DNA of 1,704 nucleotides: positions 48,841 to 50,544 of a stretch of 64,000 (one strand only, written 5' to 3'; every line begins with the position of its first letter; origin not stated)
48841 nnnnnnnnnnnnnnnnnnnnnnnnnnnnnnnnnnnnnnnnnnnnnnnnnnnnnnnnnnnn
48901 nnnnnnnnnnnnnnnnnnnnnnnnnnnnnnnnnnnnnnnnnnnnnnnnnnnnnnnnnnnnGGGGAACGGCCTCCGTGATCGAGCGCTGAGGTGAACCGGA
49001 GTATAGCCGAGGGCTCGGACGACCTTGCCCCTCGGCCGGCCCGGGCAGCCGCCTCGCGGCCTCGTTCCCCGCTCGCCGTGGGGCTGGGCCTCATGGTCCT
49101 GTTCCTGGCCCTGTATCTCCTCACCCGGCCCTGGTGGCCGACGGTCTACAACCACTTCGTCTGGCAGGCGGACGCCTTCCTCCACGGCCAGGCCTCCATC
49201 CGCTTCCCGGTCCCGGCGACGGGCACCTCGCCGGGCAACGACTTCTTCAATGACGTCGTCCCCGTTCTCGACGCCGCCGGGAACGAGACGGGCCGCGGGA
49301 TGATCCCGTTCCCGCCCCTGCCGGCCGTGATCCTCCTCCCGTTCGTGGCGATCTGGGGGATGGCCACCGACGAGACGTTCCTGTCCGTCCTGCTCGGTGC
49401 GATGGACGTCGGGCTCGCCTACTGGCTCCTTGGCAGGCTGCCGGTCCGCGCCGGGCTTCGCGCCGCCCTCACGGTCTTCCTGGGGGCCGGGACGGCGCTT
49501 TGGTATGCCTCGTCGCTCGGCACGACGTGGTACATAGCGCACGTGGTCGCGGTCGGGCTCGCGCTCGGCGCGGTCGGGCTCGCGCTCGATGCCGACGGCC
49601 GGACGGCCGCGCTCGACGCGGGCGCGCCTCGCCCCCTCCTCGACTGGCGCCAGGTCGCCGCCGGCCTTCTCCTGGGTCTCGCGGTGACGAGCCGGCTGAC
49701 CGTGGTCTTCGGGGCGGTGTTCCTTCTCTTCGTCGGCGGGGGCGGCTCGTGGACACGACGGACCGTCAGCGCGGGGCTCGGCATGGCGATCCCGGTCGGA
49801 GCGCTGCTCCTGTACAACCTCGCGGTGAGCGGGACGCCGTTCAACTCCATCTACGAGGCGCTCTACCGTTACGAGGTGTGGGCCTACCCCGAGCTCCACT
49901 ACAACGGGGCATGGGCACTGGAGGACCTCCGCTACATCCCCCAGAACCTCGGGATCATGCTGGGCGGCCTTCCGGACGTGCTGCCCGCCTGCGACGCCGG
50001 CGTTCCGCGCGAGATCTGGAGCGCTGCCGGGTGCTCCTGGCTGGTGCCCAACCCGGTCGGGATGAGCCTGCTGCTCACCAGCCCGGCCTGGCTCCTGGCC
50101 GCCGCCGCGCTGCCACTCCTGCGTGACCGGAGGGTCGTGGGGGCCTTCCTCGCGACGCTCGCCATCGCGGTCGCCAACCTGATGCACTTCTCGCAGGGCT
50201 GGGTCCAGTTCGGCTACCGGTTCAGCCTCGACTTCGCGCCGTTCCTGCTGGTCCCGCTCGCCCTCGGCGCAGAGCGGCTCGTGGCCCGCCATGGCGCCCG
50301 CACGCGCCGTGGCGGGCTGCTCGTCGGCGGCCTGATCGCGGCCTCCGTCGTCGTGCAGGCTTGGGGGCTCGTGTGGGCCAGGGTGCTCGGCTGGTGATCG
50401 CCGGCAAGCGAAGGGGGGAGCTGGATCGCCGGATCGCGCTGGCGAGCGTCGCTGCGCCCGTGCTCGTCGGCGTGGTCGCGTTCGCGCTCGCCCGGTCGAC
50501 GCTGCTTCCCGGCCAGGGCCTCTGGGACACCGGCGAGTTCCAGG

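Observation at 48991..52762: Co-translated trio GT-C / DUF2723(TMEM260-like) GT-C / Ppm1-like GT2 divergent from the giant PMT fusion - a protein/lipid mannosylation locus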

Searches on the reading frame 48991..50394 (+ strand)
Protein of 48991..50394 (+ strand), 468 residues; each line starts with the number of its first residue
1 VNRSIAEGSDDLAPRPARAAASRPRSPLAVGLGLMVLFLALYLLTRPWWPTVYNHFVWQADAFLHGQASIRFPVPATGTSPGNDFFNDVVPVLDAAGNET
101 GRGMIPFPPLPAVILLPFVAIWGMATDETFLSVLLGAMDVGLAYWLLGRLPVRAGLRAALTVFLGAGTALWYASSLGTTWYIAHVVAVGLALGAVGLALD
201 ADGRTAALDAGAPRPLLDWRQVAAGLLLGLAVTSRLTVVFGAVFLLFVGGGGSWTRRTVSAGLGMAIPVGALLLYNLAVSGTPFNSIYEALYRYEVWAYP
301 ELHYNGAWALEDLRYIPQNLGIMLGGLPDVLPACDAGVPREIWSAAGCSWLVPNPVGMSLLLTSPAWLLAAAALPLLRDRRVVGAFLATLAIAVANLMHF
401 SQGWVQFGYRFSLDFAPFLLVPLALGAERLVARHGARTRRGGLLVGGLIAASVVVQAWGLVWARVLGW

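Call 8: search_protein_families(library=pfam, proteins=[window:48991-50394:+], max_evalue=0.01)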
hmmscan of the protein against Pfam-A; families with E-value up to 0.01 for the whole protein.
window:48991-50394:+ (468 aa): 0 families

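Call 9: search_protein_families(library=ncbifam, proteins=[window:48991-50394:+], max_evalue=0.01)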
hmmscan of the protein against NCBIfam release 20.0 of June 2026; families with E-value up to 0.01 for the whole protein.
window:48991-50394:+ (468 aa): 1 family
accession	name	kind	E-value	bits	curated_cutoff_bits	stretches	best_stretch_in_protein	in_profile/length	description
NF047440.1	LA3751_2_3_fam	subfamily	9.4e-08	31.3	200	1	56-284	32-248/460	LA_3751/LA_3752 family putative glycosyltransferase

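Call 18: search_solved_structures(query=window:48991-50394:+, max_evalue=1)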
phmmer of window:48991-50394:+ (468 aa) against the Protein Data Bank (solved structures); distinct sequences matched with E-value up to 1: 1.
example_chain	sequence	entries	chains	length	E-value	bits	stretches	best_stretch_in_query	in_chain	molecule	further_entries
4s12_A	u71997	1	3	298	0.21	13.6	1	159-243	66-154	N-acetylmuramic acid 6-phosphate etherase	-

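Call 24: find_homologous_proteins(query=window:48991-50394:+)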
Query window:48991-50394:+ (468 aa): 2852 proteins with E <= 0.001 among 8000 candidates; the best 120 are listed.
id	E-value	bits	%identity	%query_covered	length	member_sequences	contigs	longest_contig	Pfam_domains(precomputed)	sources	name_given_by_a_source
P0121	6.3e-281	950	100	93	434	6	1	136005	-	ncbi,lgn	-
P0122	8.2e-263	891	92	93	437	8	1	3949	-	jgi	jgi:hypothetical protein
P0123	7.9e-249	845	82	100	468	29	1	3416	-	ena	-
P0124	6.0e-247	838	82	100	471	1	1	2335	-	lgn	-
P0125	2.1e-246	837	81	100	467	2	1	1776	-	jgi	jgi:hypothetical protein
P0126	1.1e-243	828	82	98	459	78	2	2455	-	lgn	-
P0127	2.5e-243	826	82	94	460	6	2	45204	-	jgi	-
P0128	5.6e-243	825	82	98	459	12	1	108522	-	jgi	jgi:hypothetical protein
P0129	1.8e-242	824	82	98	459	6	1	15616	-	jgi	-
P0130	1.8e-241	820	82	98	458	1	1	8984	-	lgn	-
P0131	2.0e-241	820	82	98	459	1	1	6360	-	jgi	-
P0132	4.0e-240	816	81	98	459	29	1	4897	-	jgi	jgi:hypothetical protein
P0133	5.5e-240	815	81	98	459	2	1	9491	-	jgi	jgi:hypothetical protein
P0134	6.1e-238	809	80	97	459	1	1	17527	-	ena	-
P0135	1.1e-235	801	80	98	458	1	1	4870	-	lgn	-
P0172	2.0e-223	761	75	97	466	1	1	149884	-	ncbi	-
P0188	1.9e-188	645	64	100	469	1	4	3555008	-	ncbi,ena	-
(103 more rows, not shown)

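Call 25: find_encoding_contigs(protein=P0121, flank=3000, max_places=2)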
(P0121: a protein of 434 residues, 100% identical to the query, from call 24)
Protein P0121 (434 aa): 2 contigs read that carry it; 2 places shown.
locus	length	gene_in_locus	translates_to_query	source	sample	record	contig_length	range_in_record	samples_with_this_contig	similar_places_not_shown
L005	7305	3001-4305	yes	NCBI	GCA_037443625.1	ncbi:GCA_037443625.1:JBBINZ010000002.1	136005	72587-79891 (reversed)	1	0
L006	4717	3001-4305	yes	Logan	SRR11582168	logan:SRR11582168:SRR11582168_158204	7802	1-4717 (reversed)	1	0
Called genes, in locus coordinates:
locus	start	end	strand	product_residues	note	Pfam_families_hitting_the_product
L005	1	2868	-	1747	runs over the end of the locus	PF02366:PMT, PF16192:PMT_4TMC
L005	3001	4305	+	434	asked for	-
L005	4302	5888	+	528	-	PF11028:TMEM260_N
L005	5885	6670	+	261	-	PF13641:Glyco_tranf_2_3 (weak), PF00535:Glycos_transf_2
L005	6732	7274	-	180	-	PF02577:BFN_dom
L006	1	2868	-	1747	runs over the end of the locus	PF02366:PMT, PF16192:PMT_4TMC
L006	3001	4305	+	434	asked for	-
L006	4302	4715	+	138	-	?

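Call 26: list_cluster_members(proteins=[P0121, P0172, P0188, P0114])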
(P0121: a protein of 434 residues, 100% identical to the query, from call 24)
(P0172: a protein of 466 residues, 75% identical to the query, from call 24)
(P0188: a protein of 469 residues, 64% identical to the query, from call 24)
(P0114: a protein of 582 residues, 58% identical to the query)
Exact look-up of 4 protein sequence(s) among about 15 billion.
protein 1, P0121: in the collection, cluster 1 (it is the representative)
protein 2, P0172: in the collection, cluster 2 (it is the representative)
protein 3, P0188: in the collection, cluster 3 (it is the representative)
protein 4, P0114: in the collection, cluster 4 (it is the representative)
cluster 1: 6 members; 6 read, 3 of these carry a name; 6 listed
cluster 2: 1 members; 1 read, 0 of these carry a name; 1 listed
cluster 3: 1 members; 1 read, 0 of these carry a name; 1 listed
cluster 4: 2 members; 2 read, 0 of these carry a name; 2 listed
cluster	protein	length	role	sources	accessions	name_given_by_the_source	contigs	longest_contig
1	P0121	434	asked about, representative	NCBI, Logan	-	-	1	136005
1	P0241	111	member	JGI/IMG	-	hypothetical protein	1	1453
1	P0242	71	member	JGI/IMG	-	hypothetical protein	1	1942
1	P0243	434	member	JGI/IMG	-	hypothetical protein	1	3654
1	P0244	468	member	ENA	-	-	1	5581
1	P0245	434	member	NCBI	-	-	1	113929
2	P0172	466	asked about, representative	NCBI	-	-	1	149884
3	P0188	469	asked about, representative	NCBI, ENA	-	-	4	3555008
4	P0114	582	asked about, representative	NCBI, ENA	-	-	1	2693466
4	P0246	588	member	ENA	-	-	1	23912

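Call 37: predict_structure(alignment_id=A1)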
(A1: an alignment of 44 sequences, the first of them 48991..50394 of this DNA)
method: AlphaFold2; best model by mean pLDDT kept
length: 468 residues; sequences in the alignment: 44
mean_pLDDT: 78.5   pTM: 0.83
mean pLDDT of the five models: 78.5, 75.8, 75.3, 74.7, 72.4
residues with pLDDT >= 90: 180; 70-90: 161; 50-70: 82; < 50: 45
segments of 3 or more residues with pLDDT < 50: 1-25, 46-50, 308-311, 401-409
pLDDT, mean of each block of 10 residues (from residue 1): 28 35 52 73 56 78 94 84 81 92 87 92 81 84 94 91 83 65 88 97 89 89 98 90 96 93 97 91 77 66 50 63 62 71 70 62 84 94 96 77 45 86 95 74 90 82 65
secondary structure, 60 per line:
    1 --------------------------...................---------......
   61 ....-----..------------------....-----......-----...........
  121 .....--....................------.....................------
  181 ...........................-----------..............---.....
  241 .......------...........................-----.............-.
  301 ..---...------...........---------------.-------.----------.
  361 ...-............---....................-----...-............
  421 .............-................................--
elements in order: H27-45 H55-64 E90-93 E99-104 H110-125 H128-147 H154-174 H181-207 H219-232 H236-247 H254-280 H286-298 H315-325 H360-363 H365-376 H380-399 H409-433 H435-466

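Call 40: fold_search(model_id=the predicted structure, library=pdb)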
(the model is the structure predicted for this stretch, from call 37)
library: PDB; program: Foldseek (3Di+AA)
matches with E <= 10: 285; with E <= 0.001: 4
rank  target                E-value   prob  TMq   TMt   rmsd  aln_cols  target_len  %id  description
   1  5gmy_A                8.7e-05  1.00  0.51  0.31  13.1       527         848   15  Crystal structure of the Archaeoglobus fulgidus oligosaccharyltransferase (O29867_ARCFU) tethered with an acceptor pep (released 2017-02-01)
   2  3wak                  3.0e-04  1.00  0.50  0.30  13.7       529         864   14  Crystal structure of the Archaeoglobus fulgidus oligosaccharyltransferase (O29867_ARCFU) in the apo form (released 2013-10-30)
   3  7e9s_A                6.3e-04  1.00  0.50  0.30  12.3       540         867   14  Archaeal oligosaccharyltransferase AglB from Archaeoglobus fulgidus in complex with an inhibitory peptide and a dolich (released 2021-09-08)
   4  8pn9_A                6.9e-04  1.00  0.47  0.36  13.9       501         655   14  Structure of human oligosaccharyltransferase OST-A complex bound to NGI-1 (released 2024-05-08)
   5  6gxc_A                2.2e-03  1.00  0.47  0.33  12.2       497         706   12  Bacterial oligosaccharyltransferase PglB in complex with an inhibitory peptide and a reactive lipid-linked oligosaccha (released 2018-11-14)
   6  6ftg_5                2.6e-03  1.00  0.47  0.37  14.2       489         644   14  Subtomogram average of OST-containing ribosome-translocon complexes from canine rough microsomal membranes (released 2018-03-21)
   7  5ogl_A                3.4e-03  1.00  0.45  0.32  12.2       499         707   11  Structure of bacterial oligosaccharyltransferase PglB in complex with an acceptor peptide and an lipid-linked oligosac (released 2017-10-25)
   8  8if8_C                5.5e-03  1.00  0.40  0.33  15.4       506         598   16  Arabinosyltransferase AftA (released 2023-05-31)
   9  9ub7_B                6.5e-03  1.00  0.36  0.42  14.4       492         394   11  Structure of glycosylphosphatidylinositol transamidase,state 1 (released 2026-04-08)
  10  9i5k_A                2.8e-02  1.00  0.49  0.47   8.1       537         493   11  Structure of the Chaetomium thermophilum Pmt4 homodimer (C2 symmetry) (released 2025-12-24)
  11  9s6r_A                3.1e-02  0.98  0.36  0.42  12.0       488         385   11  Ternary cryo-EM structure of yeast ALG3 with Dol25-PP-GlcNAc2Man5, Dol25-P-Man, and Fab (released 2026-03-18)
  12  3rce_A                5.9e-02  0.99  0.45  0.32  13.9       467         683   11  Bacterial oligosaccharyltransferase PglB (released 2011-06-15)
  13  7voe                  2.8e-01  0.09  0.10  0.13  26.3       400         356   12  Crystal structure of 5-HT2AR in complex with aripiprazole (released 2021-12-22)
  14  7wc5                  2.9e-01  0.08  0.10  0.12  25.9       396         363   15  Crystal structure of serotonin 2A receptor in complex with psilocin (released 2022-01-26)
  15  4ntj                  3.5e-01  0.07  0.11  0.13  28.4       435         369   10  Structure of the human P2Y12 receptor in complex with an antithrombotic drug (released 2014-03-26)
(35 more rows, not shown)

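Call 44: find_related_loci(query=A1, collection=genome_contigs, flank=8000)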
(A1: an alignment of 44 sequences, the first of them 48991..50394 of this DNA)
Query A1 (468 aa) in genome_contigs; peptide patterns used: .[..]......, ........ (x = any residue, [..] = any of these).
599 stretches matched a pattern (row limit reached: there are more); 561 encode a relative of the query (tblastn E <= 1e-3); the best 80 are kept; 80 distinct loci.
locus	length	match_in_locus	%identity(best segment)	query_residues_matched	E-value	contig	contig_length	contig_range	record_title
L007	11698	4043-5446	82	1-468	0e+0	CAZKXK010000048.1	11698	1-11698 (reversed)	MAG TPA_asm: uncultured Anaerolineaceae bacterium isolate binchicken_co50_123 genome assembly, contig: NODE_6723_length_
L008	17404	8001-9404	81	1-468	0e+0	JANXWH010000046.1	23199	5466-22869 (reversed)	MAG: Chloroflexi bacterium isolate GL140_1_metabat_58 GL140_1_k141_1234456, whole genome shotgun sequence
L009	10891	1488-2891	80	1-468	0e+0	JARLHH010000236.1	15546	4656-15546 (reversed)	MAG: Candidatus Limnocylindrales bacterium isolate MAG_CO269 MetaCoAG_Bin_269_Oxic_k141_962601, whole genome shotgun seq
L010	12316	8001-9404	81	1-468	0e+0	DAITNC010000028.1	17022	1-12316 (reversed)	MAG TPA_asm: Candidatus Limnocylindrales bacterium isolate CTOTU10849 NODE_661_length_17022_cov_16.306418, whole genome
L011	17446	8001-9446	73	1-468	0e+0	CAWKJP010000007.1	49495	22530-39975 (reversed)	MAG: uncultured Chloroflexia bacterium isolate MFD01872.bin.2.196 genome assembly, contig: contig_123253, whole genome s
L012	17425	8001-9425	75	1-468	0e+0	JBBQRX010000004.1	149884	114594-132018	MAG: Candidatus Limnocylindrales bacterium isolate Co_metawrap_1715 Cmw_1715_k141_8949976_length_149884_cov_18.9990, who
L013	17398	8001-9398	67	1-468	0e+0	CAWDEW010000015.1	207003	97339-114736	MAG: uncultured Chloroflexia bacterium isolate MFD05942.bin.1.468 genome assembly, contig: contig_88139, whole genome sh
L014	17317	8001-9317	68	30-468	0e+0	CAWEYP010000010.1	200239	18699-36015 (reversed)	MAG: uncultured Chloroflexia bacterium isolate MFD05942.bin.2.132 genome assembly, contig: contig_45001, whole genome sh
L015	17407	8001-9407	65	1-468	0e+0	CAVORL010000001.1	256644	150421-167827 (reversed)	MAG: uncultured Chloroflexia bacterium isolate MFD09964.bin.2.179 genome assembly, contig: contig_19036, whole genome sh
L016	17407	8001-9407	65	1-468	0e+0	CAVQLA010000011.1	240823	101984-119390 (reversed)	MAG: uncultured Chloroflexia bacterium isolate MFD00032.bin.1.157 genome assembly, contig: contig_56265, whole genome sh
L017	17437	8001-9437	63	1-468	1e-172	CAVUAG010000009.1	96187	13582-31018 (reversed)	MAG: uncultured Chloroflexia bacterium isolate MFD00905.bin.3.204 genome assembly, contig: contig_30393, whole genome sh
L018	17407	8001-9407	64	1-468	1e-171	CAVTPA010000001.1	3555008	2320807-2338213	MAG: uncultured Chloroflexia bacterium isolate MFD00905.bin.2.8 genome assembly, contig: contig_3698, whole genome shotg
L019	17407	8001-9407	63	1-468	2e-171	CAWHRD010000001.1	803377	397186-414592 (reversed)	MAG: uncultured Chloroflexia bacterium isolate MFD05942.bin.3.408 genome assembly, contig: contig_27600, whole genome sh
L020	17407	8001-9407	68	1-468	6e-167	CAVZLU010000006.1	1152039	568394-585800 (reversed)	MAG: uncultured Chloroflexia bacterium isolate MFD02199.bin.2.5 genome assembly, contig: contig_4113, whole genome shotg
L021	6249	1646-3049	64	1-468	6e-168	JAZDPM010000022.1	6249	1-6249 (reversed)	MAG: Chloroflexota bacterium isolate MEGAHIT-group-0.837 k141_20248033, whole genome shotgun sequence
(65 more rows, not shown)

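Call 47: search_protein_families(library=pfam, proteins=[window:48991-50394:+], max_evalue=10)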
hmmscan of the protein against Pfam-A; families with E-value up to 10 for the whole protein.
window:48991-50394:+ (468 aa): 0 families

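Call 54: search_protein_representatives(alignment_id=A1)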
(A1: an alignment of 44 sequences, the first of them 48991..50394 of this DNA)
Query: 44 sequences, 469 profile positions. Proteins with E-value up to 0.001 (for the whole library): 1951; up to 1e-10: 908; up to 1e-30: 145. The best 150 are listed.
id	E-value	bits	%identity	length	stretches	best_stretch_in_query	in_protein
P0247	7.0e-162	555.9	-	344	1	125-469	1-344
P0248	6.0e-137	473.7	-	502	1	1-469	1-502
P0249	8.5e-131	453.4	-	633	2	118-469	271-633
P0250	8.2e-129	446.8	-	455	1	32-469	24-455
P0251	3.8e-125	434.7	-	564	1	24-469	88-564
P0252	1.6e-123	429.4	-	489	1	19-469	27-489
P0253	7.3e-123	427.2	-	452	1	5-469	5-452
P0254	1.9e-121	422.5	-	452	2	206-388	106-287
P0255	5.8e-117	407.8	-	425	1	125-355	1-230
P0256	9.0e-111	387.3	-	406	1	1-381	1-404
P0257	2.3e-108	379.4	-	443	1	16-469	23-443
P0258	3.8e-94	332.5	-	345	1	90-364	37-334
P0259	2.3e-85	303.6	-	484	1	32-407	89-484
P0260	7.4e-84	298.6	-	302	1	162-469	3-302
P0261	2.4e-83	296.9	-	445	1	99-420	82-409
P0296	3.5e-56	207.3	-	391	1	30-469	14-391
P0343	2.1e-37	145.4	-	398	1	40-451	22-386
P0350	7.2e-36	140.4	-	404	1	34-456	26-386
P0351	7.8e-36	140.3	-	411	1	24-469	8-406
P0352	8.9e-36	140.1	-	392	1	35-469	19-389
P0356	1.4e-35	139.4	-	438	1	25-453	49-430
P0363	2.3e-34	135.4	-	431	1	12-469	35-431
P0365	1.2e-33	133.0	-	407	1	38-429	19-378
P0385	3.7e-31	124.8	-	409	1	30-468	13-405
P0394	1.9e-30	122.5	-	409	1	33-463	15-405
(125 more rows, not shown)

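Call 55: search_protein_families(library=pfam, proteins=[P0343, P0350, P0351, P0352, P0356, P0363, P0365, P0385, P0394, P0296], max_evalue=0.01)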
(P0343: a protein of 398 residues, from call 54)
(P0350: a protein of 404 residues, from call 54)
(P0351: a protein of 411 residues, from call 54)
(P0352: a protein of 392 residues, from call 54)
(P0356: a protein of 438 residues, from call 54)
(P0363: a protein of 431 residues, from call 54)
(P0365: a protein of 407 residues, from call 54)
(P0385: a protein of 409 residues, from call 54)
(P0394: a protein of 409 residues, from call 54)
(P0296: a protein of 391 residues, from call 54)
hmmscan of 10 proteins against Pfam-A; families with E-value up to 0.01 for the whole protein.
P0343 (398 aa): 2 families
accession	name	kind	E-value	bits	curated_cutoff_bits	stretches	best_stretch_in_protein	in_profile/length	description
PF09594.16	GT87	-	1.4e-06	28.7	25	1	72-225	3-141/237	Glycosyltransferase family 87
PF15088.11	NADH_dh_m_C1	-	0.0058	16.6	27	0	283-308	3-28/49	NADH dehydrogenase [ubiquinone] 1 subunit C1, mitochondrial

P0350 (404 aa): 0 families

P0351 (411 aa): 0 families

P0352 (392 aa): 0 families

P0356 (438 aa): 0 families

P0363 (431 aa): 0 families

P0365 (407 aa): 1 family
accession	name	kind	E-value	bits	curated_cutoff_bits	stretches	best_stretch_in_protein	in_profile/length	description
PF23488.1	YKL065W-A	-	0.0023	18.4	27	1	202-234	23-55/73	YKL065W-A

P0385 (409 aa): 1 family
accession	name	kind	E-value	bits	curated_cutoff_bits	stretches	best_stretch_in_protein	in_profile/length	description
PF13231.12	PMT_2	-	0.00012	22.8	26.1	1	77-223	3-142/160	Dolichyl-phosphate-mannose-protein mannosyltransferase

P0394 (409 aa): 0 families

P0296 (391 aa): 0 families
